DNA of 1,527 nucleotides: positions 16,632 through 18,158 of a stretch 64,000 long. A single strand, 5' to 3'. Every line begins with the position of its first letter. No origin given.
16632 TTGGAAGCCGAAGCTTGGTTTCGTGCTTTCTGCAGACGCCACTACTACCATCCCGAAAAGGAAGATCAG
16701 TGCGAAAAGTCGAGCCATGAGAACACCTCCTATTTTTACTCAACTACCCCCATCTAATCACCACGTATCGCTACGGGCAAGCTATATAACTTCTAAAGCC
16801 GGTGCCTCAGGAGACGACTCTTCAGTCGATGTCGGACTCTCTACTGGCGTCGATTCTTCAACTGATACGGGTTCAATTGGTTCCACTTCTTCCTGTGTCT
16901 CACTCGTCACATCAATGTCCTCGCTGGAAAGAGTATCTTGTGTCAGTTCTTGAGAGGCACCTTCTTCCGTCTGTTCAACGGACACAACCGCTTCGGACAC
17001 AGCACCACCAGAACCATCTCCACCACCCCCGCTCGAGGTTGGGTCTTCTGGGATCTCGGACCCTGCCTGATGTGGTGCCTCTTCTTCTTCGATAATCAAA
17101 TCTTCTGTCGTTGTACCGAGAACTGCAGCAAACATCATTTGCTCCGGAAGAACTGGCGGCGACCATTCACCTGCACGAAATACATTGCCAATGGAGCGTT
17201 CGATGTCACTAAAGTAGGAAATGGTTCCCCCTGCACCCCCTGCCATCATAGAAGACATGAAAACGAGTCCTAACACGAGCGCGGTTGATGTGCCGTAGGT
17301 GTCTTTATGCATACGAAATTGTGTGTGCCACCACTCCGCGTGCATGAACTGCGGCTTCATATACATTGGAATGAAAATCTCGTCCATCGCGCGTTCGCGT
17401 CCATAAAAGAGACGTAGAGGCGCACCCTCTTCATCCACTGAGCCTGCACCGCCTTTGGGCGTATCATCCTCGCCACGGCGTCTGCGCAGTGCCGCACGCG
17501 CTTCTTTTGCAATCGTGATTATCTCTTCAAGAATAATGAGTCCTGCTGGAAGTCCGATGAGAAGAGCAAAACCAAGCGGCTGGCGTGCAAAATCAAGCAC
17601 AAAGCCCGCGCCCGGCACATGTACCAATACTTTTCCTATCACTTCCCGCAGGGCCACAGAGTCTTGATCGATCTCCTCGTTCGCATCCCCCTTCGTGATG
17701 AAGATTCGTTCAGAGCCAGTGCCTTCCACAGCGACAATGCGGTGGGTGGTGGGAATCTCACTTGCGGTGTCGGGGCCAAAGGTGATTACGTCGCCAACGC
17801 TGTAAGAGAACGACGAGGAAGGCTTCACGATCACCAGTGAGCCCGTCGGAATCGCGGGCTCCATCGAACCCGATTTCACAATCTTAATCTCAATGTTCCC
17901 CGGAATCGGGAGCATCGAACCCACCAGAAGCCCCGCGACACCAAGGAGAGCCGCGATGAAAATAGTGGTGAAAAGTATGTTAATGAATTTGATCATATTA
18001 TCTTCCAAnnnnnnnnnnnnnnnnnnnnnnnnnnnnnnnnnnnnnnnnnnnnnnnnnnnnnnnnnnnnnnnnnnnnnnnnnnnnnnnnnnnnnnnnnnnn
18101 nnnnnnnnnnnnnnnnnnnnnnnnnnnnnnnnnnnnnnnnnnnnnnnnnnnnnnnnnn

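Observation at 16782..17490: SipW ORF continues in frame into a second, substrate-like module with its own SipW-cognate signal motif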

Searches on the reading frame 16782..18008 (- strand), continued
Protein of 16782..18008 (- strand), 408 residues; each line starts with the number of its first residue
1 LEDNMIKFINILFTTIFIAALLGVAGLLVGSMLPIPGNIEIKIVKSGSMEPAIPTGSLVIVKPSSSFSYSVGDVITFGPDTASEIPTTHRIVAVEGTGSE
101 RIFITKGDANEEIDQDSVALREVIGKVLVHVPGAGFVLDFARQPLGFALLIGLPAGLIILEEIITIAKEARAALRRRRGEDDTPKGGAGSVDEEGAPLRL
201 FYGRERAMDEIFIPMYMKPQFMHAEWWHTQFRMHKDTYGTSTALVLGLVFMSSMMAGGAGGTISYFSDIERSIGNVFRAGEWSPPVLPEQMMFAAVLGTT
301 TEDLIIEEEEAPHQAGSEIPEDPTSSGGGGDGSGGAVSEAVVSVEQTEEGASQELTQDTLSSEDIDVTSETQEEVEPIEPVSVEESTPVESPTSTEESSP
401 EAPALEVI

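Call 40: find_encoding_contigs(protein=P0110, flank=5000, max_places=1)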
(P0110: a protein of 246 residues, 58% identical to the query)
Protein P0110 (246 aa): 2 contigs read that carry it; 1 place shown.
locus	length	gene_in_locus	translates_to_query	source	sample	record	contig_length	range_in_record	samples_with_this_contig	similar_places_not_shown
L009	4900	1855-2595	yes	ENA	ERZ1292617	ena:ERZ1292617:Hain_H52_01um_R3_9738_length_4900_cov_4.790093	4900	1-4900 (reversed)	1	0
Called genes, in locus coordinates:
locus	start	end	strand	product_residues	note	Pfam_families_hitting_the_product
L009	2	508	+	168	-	?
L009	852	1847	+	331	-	-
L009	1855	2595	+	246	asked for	PF00717:Peptidase_S24 (weak)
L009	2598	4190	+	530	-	PF00932:LTD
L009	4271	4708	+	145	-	PF01371:Trp_repressor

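Call 43: find_related_loci(query=A1, collection=genome_contigs, flank=6000)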
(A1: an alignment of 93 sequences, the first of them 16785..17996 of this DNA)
Query A1 (404 aa) in genome_contigs; peptide patterns used: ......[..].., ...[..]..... (x = any residue, [..] = any of these).
600 stretches matched a pattern (row limit reached: there are more); 554 encode a relative of the query (tblastn E <= 1e-3); the best 80 are kept; 80 distinct loci.
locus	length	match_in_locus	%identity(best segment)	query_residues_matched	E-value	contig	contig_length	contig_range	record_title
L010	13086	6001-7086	71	1-354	8e-161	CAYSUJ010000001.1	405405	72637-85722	MAG TPA_asm: uncultured Candidatus Saccharibacteria bacterium isolate SRP173033_co1_92 genome assembly, contig: NODE_10_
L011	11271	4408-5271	61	1-293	1e-113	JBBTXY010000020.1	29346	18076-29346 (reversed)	MAG: Patescibacteria group bacterium isolate H51-bin041_1 H51_bin041_1_000000000020, whole genome shotgun sequence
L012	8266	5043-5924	54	2-293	2e-101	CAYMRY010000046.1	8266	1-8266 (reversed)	MAG TPA_asm: uncultured Candidatus Saccharibacteria bacterium isolate SRP150892_co2_47 genome assembly, contig: NODE_134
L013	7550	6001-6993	48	2-335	3e-91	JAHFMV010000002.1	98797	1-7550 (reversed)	MAG: Candidatus Kaiserbacteria bacterium isolate nzgw465 NODE_251_length_98798_cov_5.702778, whole genome shotgun sequen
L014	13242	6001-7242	42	1-402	2e-86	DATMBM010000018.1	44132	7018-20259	MAG TPA_asm: Candidatus Paceibacterota bacterium isolate SMAG_U13353 k141_502194, whole genome shotgun sequence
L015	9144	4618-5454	48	1-280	1e-75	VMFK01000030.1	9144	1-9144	MAG: Parcubacteria group bacterium Gr01-1014_56 G01um101456_scaffold_2714, whole genome shotgun sequence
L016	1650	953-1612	60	1-211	3e-77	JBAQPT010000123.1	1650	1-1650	MAG: Minisyncoccia bacterium isolate MFD03286_ilm_asm_bin13 k127_195898, whole genome shotgun sequence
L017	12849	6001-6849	45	2-293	6e-64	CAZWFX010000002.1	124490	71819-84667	MAG TPA_asm: uncultured Candidatus Saccharibacteria bacterium isolate SRP278252_co2_728 genome assembly, contig: NODE_18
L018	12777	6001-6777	43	1-286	2e-63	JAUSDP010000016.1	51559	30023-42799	MAG: bacterium isolate E14_maxbin.078_sub E14_k141_252528, whole genome shotgun sequence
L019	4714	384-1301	45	19-320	9e-63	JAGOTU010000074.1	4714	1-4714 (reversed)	MAG: Candidatus Paceibacterota bacterium isolate Gw_Eff_bin_443 Gw_Eff_65131_length_4714_cov_4.593416, whole genome shot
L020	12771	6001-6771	48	1-275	1e-62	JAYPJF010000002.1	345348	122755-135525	MAG: bacterium isolate 139576_S177_rosella_bins.tsv.064 NODE_2_length_345348_cov_9.149739, whole genome shotgun sequence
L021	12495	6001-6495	63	12-179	1e-61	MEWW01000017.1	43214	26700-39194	MAG: Candidatus Adlerbacteria bacterium RIFCSPHIGHO2_12_FULL_53_18 rifcsphigho2_12_scaffold_7491, whole genome shotgun s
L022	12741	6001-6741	45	1-276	4e-61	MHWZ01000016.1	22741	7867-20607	MAG: Candidatus Zambryskibacteria bacterium RIFOXYD2_FULL_43_10 rifoxyd2_full_scaffold_1677, whole genome shotgun sequen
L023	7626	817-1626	47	1-278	3e-61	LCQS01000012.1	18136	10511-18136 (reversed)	MAG: Parcubacteria group bacterium GW2011_GWA2_51_10 UY63_C0012, whole genome shotgun sequence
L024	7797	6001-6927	42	1-292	2e-60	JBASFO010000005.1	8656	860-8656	MAG: Minisyncoccia bacterium isolate MFD03500_ilm_asm_bin15 k127_41808, whole genome shotgun sequence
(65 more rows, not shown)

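Call 62: list_cluster_members(proteins=[P0001])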
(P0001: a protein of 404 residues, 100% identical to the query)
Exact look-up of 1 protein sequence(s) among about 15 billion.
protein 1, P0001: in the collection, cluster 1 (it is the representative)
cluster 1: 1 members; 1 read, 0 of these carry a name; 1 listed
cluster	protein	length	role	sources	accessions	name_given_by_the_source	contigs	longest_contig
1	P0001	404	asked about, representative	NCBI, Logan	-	-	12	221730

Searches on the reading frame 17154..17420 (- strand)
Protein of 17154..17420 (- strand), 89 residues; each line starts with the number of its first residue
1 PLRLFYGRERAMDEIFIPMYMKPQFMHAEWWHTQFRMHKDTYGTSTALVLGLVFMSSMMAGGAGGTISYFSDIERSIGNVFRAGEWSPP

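Call 29: search_protein_representatives(alignment_id=A2)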
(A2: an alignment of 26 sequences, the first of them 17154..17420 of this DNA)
Query: 26 sequences, 88 profile positions. Proteins with E-value up to 0.001 (for the whole library): 192; up to 1e-10: 16; up to 1e-30: 3. The best 150 are listed.
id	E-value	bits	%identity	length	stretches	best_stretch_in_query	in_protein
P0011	5.2e-36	138.7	-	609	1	2-87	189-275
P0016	2.1e-33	130.3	-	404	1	1-86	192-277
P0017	4.8e-32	126.0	-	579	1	2-87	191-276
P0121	8.9e-28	112.3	-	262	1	1-86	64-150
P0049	1.2e-27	111.9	-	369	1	3-87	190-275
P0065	1.8e-27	111.3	-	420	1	2-87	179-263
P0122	4.0e-25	103.8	-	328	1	2-87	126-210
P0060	6.1e-25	103.2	-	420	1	2-87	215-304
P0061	1.5e-24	101.9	-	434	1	3-87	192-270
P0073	1.8e-21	92.1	-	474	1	2-86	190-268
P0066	1.9e-21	92.0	-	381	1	2-86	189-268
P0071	5.8e-21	90.5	-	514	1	3-87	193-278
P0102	1.1e-14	70.4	-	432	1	4-86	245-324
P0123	2.1e-14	69.4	-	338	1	4-86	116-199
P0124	4.1e-13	65.3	-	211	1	3-87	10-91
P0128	5.0e-10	55.4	-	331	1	3-84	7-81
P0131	3.5e-08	49.5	-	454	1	3-84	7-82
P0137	1.7e-07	47.3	-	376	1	3-83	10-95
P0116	4.5e-06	42.8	-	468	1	2-84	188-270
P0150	6.8e-06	42.2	-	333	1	4-83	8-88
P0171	6.2e-05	39.1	-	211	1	44-85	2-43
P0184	9.7e-05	38.5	-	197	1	44-84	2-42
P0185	1.0e-04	38.4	-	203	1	44-84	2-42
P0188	1.1e-04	38.3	-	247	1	44-84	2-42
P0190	1.2e-04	38.2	-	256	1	44-85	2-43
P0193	1.3e-04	38.1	-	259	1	47-84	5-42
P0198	1.7e-04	37.7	-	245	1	47-84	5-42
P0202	1.8e-04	37.6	-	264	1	47-84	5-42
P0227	2.9e-04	36.9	-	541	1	2-83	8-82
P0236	4.2e-04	36.4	-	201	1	47-84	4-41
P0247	5.2e-04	36.1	-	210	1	47-85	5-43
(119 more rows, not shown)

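Call 32: find_encoding_contigs(protein=P0124, flank=6000, max_places=2)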
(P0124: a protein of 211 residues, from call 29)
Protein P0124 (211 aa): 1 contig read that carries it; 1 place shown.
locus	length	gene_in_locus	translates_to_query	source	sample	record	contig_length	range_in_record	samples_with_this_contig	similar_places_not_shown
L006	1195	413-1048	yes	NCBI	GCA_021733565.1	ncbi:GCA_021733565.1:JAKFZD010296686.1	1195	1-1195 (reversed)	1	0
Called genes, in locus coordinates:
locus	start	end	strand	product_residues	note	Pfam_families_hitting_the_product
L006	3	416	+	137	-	?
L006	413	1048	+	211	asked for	-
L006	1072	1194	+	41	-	?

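Call 33: find_encoding_contigs(protein=P0128, flank=6000, max_places=2)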
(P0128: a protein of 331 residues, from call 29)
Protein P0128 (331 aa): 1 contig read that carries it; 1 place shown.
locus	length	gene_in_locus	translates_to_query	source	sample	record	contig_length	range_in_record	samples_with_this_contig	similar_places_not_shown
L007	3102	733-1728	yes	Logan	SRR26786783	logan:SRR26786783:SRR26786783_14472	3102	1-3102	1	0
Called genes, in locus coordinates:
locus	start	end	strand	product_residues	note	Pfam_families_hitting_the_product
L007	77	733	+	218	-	-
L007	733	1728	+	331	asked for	-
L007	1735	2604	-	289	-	PF21088:MS_channel_1st, PF00924:MS_channel_2nd, PF21082:MS_channel_3rd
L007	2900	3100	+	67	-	?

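Call 35: search_protein_families(library=ncbifam, proteins=[P0128, P0131, P0137, P0150, P0227, P0124], max_evalue=0.1)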
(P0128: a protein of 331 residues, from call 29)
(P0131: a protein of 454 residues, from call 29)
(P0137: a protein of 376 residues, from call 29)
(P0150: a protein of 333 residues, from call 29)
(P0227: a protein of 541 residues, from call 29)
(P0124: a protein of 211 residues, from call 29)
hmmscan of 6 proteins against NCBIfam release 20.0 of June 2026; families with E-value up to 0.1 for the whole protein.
P0128 (331 aa): 0 families

P0131 (454 aa): 0 families

P0137 (376 aa): 1 family
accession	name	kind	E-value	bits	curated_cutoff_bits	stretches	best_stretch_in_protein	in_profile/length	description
TIGR04088.1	cognate_SipW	domain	0.0013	18.8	19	1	63-95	1-32/34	SipW-dependent-type signal peptide-containing protein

P0150 (333 aa): 0 families

P0227 (541 aa): 2 families
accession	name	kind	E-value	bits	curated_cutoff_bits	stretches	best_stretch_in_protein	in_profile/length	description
NF033680.1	exonuc_ExeM-GG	exception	0.0044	15.1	1300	1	251-338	41-117/884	extracellular exonuclease ExeM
TIGR04088.1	cognate_SipW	domain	0.021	15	19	1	58-82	9-32/34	SipW-dependent-type signal peptide-containing protein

P0124 (211 aa): 0 families

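Call 36: search_protein_families(library=pfam, proteins=[P0128, P0131, P0137, P0150, P0227, P0124], max_evalue=0.1)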
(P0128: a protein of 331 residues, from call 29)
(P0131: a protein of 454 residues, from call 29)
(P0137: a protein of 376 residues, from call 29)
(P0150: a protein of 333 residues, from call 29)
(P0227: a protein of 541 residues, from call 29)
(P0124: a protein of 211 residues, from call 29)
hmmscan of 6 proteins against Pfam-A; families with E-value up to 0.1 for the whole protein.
P0128 (331 aa): 0 families

P0131 (454 aa): 0 families

P0137 (376 aa): 1 family
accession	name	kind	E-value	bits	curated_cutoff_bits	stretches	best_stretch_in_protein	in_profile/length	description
PF12389.13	Peptidase_M73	-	0.00094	19.5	22.5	1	58-105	7-51/196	Camelysin metallo-endopeptidase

P0150 (333 aa): 0 families

P0227 (541 aa): 2 families
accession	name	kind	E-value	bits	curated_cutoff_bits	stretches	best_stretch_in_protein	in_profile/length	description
PF00932.25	LTD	-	4.1e-14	53.3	34.3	1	219-330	7-107/109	Lamin Tail Domain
PF12389.13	Peptidase_M73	-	0.0055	17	22.5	1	48-92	9-51/196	Camelysin metallo-endopeptidase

P0124 (211 aa): 0 families

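Call 45: predict_structure(alignment_id=A3)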
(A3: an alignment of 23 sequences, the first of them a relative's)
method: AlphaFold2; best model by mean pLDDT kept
length: 331 residues; sequences in the alignment: 23
mean_pLDDT: 72.4   pTM: 0.49
mean pLDDT of the five models: 72.4, 72.4, 71.1, 70.7, 69.5
residues with pLDDT >= 90: 116; 70-90: 57; 50-70: 91; < 50: 67
segments of 3 or more residues with pLDDT < 50: 60-65, 71-75, 222-233, 249-251, 258-270, 277-280, 284-287, 293-297
pLDDT, mean of each block of 10 residues (from residue 1): 75 89 76 58 90 76 49 55 89 71 95 95 96 95 96 97 93 83 96 87 94 64 46 51 52 49 41 49 48 53 59 59 66 38
secondary structure, 60 per line:
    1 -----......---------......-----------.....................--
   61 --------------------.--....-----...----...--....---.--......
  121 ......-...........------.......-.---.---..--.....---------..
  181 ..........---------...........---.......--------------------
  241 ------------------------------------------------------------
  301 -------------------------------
elements in order: E6-11 E21-26 H38-58 E84-87 E93-95 E100-102 E105-108 E115-126 H128-133 E134-138 E145-148 E165-169 E179-190 E200-210 H214-220

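Call 47: fold_search(model_id=the predicted structure, library=pdb)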
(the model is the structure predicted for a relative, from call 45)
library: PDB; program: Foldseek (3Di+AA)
matches with E <= 10: 1777; with E <= 0.001: 11
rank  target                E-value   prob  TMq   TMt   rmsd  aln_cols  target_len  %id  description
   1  4lba_B                2.9e-04  1.00  0.25  0.65   3.8       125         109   13  Crystal structure of a conjugative transposon lipoprotein (BACEGG_03088) from Bacteroides eggerthii DSM 20697 at 1.70  (released 2013-08-07)
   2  8xfg_A                2.9e-04  0.99  0.18  0.09  12.3       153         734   13  Cryo-EM structure of integrin ITGAV, ITGB3 and CYCLO (RGDFK) complex, conformation 1 (released 2024-12-18)
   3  3f65_D                3.8e-04  1.00  0.28  0.49   5.0       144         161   11  The F4 fimbrial chaperone FaeE does not self-cap its interactive surfaces (released 2009-05-19)
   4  3gfu_A                4.1e-04  1.00  0.25  0.36   4.7       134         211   10  FaeE-FaeG chaperone-major pilin complex of F4 ac 5/95 fimbriae (released 2009-10-20)
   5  3f65_H                5.4e-04  1.00  0.29  0.53   4.7       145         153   11  The F4 fimbrial chaperone FaeE does not self-cap its interactive surfaces (released 2009-05-19)
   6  3v4p_A                5.4e-04  1.00  0.24  0.15   7.5       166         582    7  crystal structure of a4b7 headpiece complexed with Fab ACT-1 (released 2012-01-11)
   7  4ph8_A                6.4e-04  1.00  0.24  0.46   9.2       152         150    9  Crystal structure of AggA, the major subunit of aggregative adherence fimbriae type I (AAF/I) from the Escherichia col (released 2014-10-01)
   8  3f65_B                6.7e-04  1.00  0.25  0.37   4.9       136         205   11  The F4 fimbrial chaperone FaeE does not self-cap its interactive surfaces (released 2009-05-19)
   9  2qki_E                6.7e-04  1.00  0.22  0.34   6.4       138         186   13  Human C3c in complex with the inhibitor compstatin (released 2007-08-14)
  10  8k2i_B                9.4e-04  1.00  0.26  0.16   6.5       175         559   10  Crystal structure of Group 2 Oligosaccharide/Monosaccharide-releasing beta-N-acetylhexosaminidase NgaAt from Arabidops (released 2024-04-24)
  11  8k2j                  9.4e-04  1.00  0.22  0.15   8.7       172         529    6  Crystal structure of Group 3 Oligosaccharide/Monosaccharide-releasing beta-N-acetylgalactosaminidase NgaDssm, apo form (released 2024-04-24)
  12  3f6i_B                1.1e-03  1.00  0.25  0.41   5.0       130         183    9  Structure of the SeMet labeled F4 fibrial chaperone FaeE (released 2009-05-19)
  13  3f65_E                1.1e-03  1.00  0.28  0.44   4.7       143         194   10  The F4 fimbrial chaperone FaeE does not self-cap its interactive surfaces (released 2009-05-19)
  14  3f6l_A                1.2e-03  1.00  0.25  0.38   4.6       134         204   10  Structure of the F4 fimbrial chaperone FaeE (released 2009-05-19)
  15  3gew_C                1.2e-03  1.00  0.25  0.37   4.7       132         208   11  FaeE-FaeG chaperone-major pilin complex of F4 ad fimbriae (released 2009-10-20)
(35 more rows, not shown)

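Call 57: search_solved_structures(query=A3, max_evalue=10, show_alignments=3)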
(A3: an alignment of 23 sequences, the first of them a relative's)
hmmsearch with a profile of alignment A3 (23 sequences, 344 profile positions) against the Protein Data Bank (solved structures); distinct sequences matched with E-value up to 10: 6.
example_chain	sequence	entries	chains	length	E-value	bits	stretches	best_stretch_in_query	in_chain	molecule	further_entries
6tad_A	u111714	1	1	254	0.038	16.4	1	54-98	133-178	SLT domain-containing protein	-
6taf_A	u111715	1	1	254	0.049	16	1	54-98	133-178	SLT domain-containing protein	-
6ta9_A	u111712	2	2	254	0.058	15.8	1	54-98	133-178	SLT domain-containing protein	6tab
9e5c_2z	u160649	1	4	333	1.1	11.6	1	254-308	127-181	Radial spoke protein RSP9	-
8as5_A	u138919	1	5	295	2.1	10.7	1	228-334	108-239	Nucleophosmin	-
6zj3_Lf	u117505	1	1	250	2.5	10.4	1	257-337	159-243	Ribosomal protein eL19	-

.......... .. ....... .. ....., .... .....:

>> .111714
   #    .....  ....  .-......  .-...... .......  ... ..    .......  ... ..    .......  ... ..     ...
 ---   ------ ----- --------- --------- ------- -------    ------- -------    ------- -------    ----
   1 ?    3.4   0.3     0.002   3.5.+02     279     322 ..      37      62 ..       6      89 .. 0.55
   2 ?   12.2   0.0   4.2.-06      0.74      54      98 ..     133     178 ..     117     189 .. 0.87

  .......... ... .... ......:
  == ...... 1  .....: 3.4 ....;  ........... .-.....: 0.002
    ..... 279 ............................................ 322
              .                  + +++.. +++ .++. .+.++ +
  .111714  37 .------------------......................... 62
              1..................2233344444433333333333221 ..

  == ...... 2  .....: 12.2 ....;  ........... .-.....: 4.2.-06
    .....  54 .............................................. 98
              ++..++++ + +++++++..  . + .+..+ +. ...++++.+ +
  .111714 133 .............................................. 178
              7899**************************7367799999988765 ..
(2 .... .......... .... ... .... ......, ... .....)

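Call 61: search_protein_families(library=pfam, proteins=[P0171, P0184, P0185, P0188, P0190, P0193, P0198, P0202, P0236, P0247], max_evalue=0.01)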
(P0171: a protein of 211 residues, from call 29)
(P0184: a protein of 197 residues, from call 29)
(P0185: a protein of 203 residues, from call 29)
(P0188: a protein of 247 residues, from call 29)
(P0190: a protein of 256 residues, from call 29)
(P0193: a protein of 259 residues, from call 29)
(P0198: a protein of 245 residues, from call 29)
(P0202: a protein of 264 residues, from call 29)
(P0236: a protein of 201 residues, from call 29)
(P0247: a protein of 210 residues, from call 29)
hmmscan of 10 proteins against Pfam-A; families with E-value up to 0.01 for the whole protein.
P0171 (211 aa): 1 family
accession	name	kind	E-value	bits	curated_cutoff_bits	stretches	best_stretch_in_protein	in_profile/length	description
PF12389.13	Peptidase_M73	-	6.2e-07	29.9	22.5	1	6-209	7-189/196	Camelysin metallo-endopeptidase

P0184 (197 aa): 1 family
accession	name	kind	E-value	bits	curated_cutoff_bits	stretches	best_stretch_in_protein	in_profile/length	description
PF12389.13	Peptidase_M73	-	1.1e-14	55.2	22.5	1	3-79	4-77/196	Camelysin metallo-endopeptidase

P0185 (203 aa): 2 families
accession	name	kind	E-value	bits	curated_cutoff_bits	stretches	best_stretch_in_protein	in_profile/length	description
PF12389.13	Peptidase_M73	-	1.9e-09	38.1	22.5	1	16-105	16-96/196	Camelysin metallo-endopeptidase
PF20009.4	GEVED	-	0.0015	19.8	24.4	1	124-170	2-47/78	GEVED domain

P0188 (247 aa): 1 family
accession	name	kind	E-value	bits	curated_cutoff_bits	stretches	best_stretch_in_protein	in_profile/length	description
PF12389.13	Peptidase_M73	-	7.9e-10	39.3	22.5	1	7-89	6-74/196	Camelysin metallo-endopeptidase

P0190 (256 aa): 2 families
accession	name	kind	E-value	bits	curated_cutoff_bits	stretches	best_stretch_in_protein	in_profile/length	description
PF12389.13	Peptidase_M73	-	2.4e-05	24.7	22.5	1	17-69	18-63/196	Camelysin metallo-endopeptidase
PF13202.12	EF-hand_5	-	0.0058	16.5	25.9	0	147-160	8-21/25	EF hand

P0193 (259 aa): 1 family
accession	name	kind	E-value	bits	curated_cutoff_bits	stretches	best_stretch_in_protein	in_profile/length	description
PF12389.13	Peptidase_M73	-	8.7e-08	32.7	22.5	1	7-65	6-61/196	Camelysin metallo-endopeptidase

P0198 (245 aa): 1 family
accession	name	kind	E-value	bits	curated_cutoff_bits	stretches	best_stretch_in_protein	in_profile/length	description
PF12389.13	Peptidase_M73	-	2.7e-11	44.1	22.5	1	7-97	6-86/196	Camelysin metallo-endopeptidase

P0202 (264 aa): 1 family
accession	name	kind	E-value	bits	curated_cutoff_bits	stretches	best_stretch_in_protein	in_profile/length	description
PF12389.13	Peptidase_M73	-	2.1e-10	41.2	22.5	1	3-101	4-90/196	Camelysin metallo-endopeptidase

P0236 (201 aa): 1 family
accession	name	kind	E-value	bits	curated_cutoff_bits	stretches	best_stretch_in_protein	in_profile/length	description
PF12389.13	Peptidase_M73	-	1.2e-12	48.5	22.5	1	9-82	11-78/196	Camelysin metallo-endopeptidase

P0247 (210 aa): 1 family
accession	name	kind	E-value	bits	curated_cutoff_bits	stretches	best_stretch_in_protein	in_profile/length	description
PF12389.13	Peptidase_M73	-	4.4e-14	53.2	22.5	1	8-208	7-193/196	Camelysin metallo-endopeptidase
